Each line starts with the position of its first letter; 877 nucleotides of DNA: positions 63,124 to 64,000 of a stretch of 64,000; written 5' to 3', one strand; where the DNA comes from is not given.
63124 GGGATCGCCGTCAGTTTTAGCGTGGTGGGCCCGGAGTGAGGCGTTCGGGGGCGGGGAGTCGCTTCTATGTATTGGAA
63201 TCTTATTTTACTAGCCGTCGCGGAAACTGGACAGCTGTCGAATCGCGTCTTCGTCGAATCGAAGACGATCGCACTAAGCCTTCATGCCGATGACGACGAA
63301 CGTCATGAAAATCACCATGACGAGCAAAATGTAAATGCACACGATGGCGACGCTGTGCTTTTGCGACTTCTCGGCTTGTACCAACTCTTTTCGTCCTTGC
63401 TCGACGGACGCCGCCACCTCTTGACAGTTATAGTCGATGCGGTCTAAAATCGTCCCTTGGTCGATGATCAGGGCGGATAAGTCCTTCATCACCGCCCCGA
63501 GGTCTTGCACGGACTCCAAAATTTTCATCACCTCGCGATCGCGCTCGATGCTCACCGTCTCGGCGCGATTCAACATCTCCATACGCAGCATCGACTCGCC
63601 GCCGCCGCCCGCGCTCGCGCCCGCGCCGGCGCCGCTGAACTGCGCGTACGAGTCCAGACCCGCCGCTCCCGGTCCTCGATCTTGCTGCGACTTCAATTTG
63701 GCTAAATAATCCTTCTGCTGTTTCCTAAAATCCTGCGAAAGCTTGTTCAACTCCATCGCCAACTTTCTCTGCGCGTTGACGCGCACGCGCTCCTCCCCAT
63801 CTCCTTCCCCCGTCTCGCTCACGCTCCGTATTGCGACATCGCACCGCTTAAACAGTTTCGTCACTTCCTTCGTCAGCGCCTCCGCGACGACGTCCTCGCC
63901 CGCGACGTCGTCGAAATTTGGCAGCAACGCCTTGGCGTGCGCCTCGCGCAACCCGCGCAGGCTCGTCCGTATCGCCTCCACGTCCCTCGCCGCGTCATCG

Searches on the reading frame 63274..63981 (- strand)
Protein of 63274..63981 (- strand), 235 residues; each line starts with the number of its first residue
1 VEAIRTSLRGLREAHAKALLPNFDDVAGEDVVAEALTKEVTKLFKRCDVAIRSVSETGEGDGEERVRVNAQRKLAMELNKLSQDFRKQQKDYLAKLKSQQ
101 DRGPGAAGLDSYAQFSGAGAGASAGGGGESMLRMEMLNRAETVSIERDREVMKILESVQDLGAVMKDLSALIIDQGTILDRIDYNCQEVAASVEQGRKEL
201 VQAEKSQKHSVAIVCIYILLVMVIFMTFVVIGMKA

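Call 53: search_protein_families(library=pfam, proteins=[window:63274-63981:-], max_evalue=0.001)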
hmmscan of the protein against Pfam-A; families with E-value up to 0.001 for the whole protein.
window:63274-63981:- (235 aa): 2 families
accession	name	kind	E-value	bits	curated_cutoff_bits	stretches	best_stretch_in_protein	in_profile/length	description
PF05739.25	SNARE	-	6.7e-11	42.5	26.8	1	177-228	1-52/53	SNARE domain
PF14523.12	Syntaxin_2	-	3.3e-05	24.3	26.5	1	35-102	41-107/134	Syntaxin-like protein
